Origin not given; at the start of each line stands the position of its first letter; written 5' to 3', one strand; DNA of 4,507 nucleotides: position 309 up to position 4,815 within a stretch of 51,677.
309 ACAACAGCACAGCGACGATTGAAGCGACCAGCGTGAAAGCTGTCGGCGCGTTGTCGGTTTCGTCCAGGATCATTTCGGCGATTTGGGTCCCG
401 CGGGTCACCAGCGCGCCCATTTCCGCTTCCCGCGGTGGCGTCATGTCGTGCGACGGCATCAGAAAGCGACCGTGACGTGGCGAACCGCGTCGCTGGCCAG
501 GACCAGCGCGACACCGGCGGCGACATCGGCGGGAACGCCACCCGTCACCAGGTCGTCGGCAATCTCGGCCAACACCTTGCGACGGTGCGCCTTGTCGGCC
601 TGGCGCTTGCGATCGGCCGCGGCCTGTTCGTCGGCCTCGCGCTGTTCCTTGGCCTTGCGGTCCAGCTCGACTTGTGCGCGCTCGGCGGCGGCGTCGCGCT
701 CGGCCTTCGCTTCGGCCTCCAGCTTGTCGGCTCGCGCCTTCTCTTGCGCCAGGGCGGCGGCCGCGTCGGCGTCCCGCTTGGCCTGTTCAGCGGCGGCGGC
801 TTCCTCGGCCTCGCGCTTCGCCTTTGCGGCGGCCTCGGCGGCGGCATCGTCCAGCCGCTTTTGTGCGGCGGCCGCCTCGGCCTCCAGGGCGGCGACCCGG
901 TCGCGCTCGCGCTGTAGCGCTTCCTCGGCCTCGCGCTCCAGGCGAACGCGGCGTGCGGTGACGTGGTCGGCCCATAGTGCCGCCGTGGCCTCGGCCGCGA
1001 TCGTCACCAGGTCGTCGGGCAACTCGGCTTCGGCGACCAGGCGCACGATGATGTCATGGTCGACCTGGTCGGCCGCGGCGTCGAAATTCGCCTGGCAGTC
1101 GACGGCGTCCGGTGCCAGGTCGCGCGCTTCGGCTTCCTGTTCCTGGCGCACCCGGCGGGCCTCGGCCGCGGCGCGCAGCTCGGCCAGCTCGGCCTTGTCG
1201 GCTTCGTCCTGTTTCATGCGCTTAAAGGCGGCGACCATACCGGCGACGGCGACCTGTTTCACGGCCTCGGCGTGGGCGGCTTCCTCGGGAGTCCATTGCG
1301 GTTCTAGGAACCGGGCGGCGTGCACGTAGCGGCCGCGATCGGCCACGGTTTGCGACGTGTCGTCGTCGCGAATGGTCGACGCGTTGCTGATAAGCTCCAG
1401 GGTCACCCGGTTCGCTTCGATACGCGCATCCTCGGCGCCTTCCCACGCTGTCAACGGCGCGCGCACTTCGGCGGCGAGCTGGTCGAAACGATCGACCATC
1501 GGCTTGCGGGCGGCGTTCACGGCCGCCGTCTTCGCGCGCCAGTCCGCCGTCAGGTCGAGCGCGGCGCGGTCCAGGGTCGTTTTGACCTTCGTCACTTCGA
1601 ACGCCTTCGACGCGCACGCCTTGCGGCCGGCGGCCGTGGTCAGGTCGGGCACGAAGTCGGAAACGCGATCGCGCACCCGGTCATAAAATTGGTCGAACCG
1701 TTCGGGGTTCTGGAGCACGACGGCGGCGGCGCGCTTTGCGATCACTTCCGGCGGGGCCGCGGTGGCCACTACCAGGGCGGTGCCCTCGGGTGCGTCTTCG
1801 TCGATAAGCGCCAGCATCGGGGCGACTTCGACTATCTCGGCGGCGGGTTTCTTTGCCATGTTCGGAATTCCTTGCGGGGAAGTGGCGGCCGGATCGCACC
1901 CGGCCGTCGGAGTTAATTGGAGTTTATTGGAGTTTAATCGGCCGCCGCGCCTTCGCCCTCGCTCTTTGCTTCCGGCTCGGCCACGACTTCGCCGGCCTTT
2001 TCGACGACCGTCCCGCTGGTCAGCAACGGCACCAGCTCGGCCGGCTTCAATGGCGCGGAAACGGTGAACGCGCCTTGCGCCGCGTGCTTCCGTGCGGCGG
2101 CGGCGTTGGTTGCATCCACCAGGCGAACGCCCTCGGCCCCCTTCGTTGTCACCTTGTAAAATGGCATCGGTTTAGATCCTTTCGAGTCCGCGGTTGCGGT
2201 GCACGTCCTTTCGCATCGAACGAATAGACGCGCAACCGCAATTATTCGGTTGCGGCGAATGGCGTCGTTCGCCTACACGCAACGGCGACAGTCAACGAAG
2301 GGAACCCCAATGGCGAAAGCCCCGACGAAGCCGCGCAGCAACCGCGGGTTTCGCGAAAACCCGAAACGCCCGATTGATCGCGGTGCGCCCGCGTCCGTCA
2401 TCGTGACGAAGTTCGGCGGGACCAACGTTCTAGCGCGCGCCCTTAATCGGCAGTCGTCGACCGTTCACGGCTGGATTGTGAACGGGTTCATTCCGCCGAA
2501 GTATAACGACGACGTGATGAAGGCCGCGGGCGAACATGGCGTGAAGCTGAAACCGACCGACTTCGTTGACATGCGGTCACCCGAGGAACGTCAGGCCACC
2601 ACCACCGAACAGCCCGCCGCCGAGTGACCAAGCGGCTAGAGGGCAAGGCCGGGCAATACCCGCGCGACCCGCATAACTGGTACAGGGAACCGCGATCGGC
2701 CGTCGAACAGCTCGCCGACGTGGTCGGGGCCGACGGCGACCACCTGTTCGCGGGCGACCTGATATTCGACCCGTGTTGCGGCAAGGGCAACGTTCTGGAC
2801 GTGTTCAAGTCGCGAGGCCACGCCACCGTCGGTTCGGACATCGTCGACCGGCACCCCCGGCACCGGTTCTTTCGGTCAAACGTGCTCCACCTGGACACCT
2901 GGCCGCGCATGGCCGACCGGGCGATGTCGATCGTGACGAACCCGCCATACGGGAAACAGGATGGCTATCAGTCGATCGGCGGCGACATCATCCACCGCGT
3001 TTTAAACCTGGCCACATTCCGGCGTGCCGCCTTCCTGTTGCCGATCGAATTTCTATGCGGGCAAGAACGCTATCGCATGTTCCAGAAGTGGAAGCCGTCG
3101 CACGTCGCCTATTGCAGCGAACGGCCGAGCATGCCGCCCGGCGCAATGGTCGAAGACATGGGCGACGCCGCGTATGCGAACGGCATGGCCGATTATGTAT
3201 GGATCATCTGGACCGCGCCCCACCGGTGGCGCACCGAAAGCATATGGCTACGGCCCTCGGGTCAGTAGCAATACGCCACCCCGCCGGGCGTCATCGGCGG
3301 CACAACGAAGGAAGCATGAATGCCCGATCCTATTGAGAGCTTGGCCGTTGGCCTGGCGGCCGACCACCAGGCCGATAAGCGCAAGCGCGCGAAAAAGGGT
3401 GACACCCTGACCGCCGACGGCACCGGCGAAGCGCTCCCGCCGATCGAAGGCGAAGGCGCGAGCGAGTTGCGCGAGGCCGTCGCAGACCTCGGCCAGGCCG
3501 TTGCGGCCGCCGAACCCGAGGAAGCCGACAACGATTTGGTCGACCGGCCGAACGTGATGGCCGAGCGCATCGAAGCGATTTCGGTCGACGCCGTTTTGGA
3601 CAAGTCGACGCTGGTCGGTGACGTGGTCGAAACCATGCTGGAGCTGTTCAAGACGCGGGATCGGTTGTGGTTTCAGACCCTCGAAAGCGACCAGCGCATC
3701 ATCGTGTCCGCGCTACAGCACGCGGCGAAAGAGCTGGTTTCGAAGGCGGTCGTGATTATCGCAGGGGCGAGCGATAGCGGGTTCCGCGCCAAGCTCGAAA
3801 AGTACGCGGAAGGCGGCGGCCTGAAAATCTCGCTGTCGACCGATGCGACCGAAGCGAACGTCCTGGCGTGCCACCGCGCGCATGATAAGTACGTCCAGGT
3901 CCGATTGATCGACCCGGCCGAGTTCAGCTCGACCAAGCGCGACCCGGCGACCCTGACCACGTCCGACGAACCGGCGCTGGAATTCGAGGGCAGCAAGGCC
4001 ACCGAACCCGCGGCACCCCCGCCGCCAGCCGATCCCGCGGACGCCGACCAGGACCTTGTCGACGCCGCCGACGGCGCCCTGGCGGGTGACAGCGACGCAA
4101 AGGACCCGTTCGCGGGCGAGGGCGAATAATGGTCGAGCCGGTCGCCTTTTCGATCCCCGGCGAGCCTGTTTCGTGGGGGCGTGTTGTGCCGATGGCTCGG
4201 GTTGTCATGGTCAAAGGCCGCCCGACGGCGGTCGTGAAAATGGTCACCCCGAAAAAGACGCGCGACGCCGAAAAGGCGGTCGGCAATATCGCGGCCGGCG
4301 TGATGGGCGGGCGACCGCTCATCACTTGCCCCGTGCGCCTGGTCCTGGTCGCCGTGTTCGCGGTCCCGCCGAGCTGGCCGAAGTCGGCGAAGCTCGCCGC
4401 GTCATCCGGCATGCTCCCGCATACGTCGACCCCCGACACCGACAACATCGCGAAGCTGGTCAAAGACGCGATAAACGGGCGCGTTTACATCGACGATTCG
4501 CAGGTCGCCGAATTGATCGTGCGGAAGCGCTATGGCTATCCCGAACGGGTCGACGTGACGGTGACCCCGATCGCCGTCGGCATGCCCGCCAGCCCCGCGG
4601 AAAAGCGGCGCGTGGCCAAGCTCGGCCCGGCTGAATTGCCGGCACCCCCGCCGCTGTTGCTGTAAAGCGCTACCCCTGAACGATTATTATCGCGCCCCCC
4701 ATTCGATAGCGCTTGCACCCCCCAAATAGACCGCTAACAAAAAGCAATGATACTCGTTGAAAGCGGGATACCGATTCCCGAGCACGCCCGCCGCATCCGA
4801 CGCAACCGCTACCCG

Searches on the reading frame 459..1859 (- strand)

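Call 21: search_protein_families(library=pfam, max_evalue=0.01, proteins=[window:459-1859:-])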
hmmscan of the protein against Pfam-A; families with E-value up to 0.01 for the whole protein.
window:459-1859:- (466 aa): 0 families

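Call 48: search_protein_families(library=phrogs, max_evalue=0.001, proteins=[window:459-1859:-])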
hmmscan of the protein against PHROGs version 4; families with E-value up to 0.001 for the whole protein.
window:459-1859:- (466 aa): 2 families
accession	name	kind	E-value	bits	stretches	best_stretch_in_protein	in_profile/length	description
phrog_1376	-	unknown function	3.8e-49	168.8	2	40-249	11-216/362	-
phrog_17211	-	unknown function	1.3e-18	68.2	1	39-142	9-112/116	-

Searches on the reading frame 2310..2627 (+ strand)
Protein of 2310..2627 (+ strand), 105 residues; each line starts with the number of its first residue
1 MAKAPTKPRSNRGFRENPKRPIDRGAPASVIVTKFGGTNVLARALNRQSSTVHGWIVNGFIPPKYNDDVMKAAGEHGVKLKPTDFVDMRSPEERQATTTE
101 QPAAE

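Call 73: search_protein_families(library=pfam, max_evalue=1, proteins=[window:2310-2627:+])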
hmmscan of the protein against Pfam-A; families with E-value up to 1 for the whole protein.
window:2310-2627:+ (105 aa): 4 families
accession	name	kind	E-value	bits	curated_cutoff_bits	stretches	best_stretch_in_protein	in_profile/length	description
PF15943.11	YdaS_toxin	-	0.00012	22.2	30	1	32-72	5-46/65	Bacterial toxin YdaS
PF14549.12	P22_Cro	-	0.095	12.9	30.2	1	31-64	5-36/60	DNA-binding transcriptional regulator Cro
PF07632.16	Sde182_NH-like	-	0.11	12.5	26.8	1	24-51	112-139/268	Cellulose-binding Sde182, nucleoside hydrolase-like domain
PF23559.1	WH_DRP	-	0.22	12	27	1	50-87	12-49/71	Disease resistance protein Winged helix domain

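Call 102: find_related_loci(query=window:2310-2627:+, collection=viral_contigs, flank=3000)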
Query window:2310-2627:+ (105 aa) in viral_contigs; peptide patterns used: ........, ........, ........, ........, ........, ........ (x = any residue, [..] = any of these).
14 stretches matched a pattern, but none encodes a relative of the query by tblastn (E <= 1e-3).

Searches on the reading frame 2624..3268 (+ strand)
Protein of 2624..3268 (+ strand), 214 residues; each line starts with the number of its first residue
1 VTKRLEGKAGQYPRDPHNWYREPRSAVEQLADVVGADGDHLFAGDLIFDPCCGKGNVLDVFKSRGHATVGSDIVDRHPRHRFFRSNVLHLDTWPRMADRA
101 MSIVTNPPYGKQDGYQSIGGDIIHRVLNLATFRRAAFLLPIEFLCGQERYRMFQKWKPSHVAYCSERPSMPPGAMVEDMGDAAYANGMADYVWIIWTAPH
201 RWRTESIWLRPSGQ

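Call 21: search_protein_families(library=pfam, max_evalue=0.01, proteins=[window:2624-3268:+])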
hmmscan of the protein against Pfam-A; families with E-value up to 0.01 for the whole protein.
window:2624-3268:+ (214 aa): 0 families

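Call 48: search_protein_families(library=phrogs, max_evalue=0.001, proteins=[window:2624-3268:+])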
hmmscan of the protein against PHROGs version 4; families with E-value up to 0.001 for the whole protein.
window:2624-3268:+ (214 aa): 2 families
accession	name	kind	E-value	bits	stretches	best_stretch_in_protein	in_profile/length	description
phrog_799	-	other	1.6e-37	130.8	1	7-210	202-380/458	DNA methyltransferase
phrog_5172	-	unknown function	0.00071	19.4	1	20-143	24-135/377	-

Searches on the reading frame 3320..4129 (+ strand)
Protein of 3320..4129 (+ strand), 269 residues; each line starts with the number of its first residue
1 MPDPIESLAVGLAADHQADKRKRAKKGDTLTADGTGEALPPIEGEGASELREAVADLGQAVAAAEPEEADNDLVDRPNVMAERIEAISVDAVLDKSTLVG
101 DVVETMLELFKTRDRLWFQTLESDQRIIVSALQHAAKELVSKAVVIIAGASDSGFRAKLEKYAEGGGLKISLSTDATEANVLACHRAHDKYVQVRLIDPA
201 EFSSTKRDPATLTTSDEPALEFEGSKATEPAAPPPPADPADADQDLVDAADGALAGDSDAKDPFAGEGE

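Call 21: search_protein_families(library=pfam, max_evalue=0.01, proteins=[window:3320-4129:+])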
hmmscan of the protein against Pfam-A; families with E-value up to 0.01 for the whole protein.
window:3320-4129:+ (269 aa): 0 families

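Call 48: search_protein_families(library=phrogs, max_evalue=0.001, proteins=[window:3320-4129:+])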
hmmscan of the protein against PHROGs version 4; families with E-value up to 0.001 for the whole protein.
window:3320-4129:+ (269 aa): 1 family
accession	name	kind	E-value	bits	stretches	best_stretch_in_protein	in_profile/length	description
phrog_6576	-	unknown function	0.00021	21.8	1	95-204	25-134/325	-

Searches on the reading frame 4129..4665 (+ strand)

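Call 21: search_protein_families(library=pfam, max_evalue=0.01, proteins=[window:4129-4665:+])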
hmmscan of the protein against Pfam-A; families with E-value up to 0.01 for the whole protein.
window:4129-4665:+ (178 aa): 1 family
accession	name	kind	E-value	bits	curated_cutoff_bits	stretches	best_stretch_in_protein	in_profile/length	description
PF05866.16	RusA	-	1.5e-25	90.6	22.8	1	23-145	8-123/124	Endodeoxyribonuclease RusA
